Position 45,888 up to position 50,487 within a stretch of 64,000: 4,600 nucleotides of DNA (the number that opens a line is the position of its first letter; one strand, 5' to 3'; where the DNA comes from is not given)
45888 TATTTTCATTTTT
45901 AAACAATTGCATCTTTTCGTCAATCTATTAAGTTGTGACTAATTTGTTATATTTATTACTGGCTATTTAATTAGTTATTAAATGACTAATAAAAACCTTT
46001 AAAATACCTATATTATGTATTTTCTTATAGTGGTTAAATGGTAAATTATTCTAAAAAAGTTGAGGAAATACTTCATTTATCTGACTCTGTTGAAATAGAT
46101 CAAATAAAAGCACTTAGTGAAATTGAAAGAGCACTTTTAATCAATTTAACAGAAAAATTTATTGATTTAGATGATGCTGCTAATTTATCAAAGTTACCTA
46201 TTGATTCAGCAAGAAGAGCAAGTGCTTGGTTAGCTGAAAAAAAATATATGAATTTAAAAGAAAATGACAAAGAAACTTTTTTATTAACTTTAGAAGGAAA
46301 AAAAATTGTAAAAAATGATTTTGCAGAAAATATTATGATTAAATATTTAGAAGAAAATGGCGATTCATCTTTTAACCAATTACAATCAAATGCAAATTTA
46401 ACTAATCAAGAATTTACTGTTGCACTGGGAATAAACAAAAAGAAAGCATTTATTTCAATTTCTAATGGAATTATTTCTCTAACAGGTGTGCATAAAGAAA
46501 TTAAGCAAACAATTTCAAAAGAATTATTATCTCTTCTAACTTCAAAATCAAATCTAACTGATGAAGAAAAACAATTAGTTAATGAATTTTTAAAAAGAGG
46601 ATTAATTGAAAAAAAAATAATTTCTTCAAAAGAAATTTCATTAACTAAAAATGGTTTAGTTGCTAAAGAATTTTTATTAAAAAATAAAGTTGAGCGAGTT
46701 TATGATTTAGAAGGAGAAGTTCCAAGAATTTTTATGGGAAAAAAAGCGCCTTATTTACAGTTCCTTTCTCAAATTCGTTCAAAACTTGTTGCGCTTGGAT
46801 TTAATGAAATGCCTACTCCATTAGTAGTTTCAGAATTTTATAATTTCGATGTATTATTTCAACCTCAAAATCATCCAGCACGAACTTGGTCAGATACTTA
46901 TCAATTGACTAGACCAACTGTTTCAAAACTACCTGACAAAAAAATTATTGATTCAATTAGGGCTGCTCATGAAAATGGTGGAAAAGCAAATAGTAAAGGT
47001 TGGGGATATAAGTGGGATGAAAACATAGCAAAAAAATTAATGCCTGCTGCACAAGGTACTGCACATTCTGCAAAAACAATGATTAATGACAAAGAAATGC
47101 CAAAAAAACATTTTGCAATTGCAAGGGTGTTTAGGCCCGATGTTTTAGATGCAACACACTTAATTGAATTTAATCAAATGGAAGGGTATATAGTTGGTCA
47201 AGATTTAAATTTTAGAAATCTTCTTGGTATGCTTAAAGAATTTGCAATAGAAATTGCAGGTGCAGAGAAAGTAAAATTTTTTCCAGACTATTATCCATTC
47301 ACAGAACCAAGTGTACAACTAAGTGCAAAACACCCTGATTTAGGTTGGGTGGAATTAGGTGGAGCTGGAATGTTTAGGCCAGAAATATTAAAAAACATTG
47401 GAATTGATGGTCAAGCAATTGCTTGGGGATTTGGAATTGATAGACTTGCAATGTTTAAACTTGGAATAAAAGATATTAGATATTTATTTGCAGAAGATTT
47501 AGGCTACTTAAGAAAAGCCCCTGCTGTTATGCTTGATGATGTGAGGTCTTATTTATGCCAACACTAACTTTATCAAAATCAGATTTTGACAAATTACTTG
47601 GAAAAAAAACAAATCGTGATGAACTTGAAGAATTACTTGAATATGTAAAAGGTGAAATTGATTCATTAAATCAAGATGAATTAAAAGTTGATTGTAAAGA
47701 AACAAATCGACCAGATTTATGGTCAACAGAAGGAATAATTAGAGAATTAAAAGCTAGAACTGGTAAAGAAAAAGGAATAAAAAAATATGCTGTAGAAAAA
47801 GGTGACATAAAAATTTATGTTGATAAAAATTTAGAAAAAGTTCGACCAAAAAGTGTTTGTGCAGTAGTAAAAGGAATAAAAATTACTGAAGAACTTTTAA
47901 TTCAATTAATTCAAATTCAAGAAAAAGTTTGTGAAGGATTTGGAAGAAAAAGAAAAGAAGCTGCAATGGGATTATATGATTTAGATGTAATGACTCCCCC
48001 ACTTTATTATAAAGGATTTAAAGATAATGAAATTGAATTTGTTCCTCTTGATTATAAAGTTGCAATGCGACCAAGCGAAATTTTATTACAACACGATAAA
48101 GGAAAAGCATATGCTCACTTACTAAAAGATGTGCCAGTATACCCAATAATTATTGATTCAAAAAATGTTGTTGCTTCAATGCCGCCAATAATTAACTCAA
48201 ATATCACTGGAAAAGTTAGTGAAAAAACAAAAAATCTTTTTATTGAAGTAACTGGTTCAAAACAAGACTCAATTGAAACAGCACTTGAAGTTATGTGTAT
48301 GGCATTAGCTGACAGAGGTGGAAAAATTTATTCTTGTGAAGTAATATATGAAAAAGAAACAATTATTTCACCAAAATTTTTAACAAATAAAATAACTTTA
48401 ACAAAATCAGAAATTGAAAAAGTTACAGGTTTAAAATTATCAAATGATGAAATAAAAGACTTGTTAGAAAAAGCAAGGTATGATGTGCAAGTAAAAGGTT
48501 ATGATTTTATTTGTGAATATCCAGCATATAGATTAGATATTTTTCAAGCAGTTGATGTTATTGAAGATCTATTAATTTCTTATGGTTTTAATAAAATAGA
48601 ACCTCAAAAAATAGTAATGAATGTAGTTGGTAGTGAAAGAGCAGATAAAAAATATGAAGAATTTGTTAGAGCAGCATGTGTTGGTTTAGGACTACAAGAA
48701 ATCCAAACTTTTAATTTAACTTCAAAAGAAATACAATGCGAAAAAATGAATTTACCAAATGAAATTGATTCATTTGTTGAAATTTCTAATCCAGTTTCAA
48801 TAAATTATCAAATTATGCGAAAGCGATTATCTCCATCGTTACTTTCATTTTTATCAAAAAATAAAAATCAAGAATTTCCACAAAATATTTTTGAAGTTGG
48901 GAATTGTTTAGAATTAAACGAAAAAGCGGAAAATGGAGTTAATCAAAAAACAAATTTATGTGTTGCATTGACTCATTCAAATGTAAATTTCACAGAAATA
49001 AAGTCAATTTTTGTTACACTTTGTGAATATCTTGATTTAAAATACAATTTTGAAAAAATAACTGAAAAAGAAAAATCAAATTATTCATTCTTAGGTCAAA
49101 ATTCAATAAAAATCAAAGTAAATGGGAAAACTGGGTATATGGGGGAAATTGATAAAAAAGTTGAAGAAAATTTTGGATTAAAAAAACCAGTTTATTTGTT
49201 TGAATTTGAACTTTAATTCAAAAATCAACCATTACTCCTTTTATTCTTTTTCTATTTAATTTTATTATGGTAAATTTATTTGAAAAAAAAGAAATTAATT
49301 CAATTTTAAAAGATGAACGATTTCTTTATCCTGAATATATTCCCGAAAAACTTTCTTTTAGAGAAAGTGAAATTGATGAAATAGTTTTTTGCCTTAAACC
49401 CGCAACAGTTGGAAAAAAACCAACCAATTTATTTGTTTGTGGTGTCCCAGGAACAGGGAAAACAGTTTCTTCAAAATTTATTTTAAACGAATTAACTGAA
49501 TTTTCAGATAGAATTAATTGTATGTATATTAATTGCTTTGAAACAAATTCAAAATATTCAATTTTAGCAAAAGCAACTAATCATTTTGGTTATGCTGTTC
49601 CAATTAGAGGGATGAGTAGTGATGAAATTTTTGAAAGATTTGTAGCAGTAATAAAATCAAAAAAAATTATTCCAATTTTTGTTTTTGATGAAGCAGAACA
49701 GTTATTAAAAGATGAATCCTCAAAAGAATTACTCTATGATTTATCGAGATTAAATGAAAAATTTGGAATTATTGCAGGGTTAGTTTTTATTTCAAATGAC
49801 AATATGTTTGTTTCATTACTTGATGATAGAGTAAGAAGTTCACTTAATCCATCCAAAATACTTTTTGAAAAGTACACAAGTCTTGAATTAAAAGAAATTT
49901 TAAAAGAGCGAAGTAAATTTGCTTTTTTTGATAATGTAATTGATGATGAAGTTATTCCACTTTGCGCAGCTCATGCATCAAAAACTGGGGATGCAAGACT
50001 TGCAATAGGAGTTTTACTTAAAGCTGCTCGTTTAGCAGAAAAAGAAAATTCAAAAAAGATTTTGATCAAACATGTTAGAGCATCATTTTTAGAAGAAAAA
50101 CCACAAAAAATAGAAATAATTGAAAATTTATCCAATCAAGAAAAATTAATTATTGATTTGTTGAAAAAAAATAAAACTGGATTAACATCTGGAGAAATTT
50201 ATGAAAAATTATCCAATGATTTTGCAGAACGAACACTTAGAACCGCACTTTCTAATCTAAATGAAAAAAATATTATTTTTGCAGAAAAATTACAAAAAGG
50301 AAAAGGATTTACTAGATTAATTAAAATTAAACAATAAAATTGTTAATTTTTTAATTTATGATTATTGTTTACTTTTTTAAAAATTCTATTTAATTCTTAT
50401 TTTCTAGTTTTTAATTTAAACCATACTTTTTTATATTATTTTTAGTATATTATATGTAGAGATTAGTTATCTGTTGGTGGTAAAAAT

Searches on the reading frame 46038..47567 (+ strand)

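Call 86: search_protein_families(library=pfam, proteins=[window:46038-47567:+], max_evalue=0.001)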
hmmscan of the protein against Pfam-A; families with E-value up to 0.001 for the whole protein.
window:46038-47567:+ (509 aa): 3 families
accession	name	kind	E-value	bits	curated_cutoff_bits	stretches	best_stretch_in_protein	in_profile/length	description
PF01409.25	tRNA-synt_2d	-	1.4e-76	257.7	19.8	1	222-493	2-245/246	tRNA synthetases class II core domain (F)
PF00152.25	tRNA-synt_2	-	3e-05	23.7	25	0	357-386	93-122/308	tRNA synthetases class II (D, K and N)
PF17759.6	tRNA_synthFbeta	-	0.00032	20.7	22.4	0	354-461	95-208/214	Phenylalanyl tRNA synthetase beta chain CLM domain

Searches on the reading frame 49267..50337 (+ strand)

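Call 86: search_protein_families(library=pfam, proteins=[window:49267-50337:+], max_evalue=0.001)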
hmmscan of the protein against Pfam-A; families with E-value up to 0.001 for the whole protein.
window:49267-50337:+ (356 aa): 9 families
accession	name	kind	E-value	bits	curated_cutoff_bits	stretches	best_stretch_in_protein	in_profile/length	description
PF22703.2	Cdc6_lid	-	9.8e-21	73.9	27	1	210-272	2-65/68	Cdc6 AAA+ ATPase-type lid domain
PF13401.12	AAA_22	-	7e-12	46.2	27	1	53-164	6-109/130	AAA domain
PF00004.35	AAA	-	2.1e-06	28.7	21.2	1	56-152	2-75/131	ATPase family associated with various cellular activities (AAA)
PF13191.12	AAA_16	-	2.8e-06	28.4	32.6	1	31-163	4-159/167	AAA ATPase domain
PF09848.15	SLFN-g3_helicase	-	8.3e-06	25.7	24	1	54-154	3-99/354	Schlafen group 3, DNA/RNA helicase domain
PF03965.22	Penicillinase_R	-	3.6e-05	24.5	22.6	1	288-349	1-63/115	Penicillinase repressor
PF24883.2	NPHP3_N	-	0.00016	22.4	24.8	1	52-97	22-65/164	Nephrocystin 3, N-terminal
PF22606.2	Cdc6-ORC-like_ATPase_lid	-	0.0002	21.6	27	1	203-260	1-59/60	Cdc6/ORC-like, ATPase lid domain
PF01637.24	ATPase_2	-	0.00096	19.4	33.2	1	32-164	4-140/225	ATPase domain predominantly from Archaea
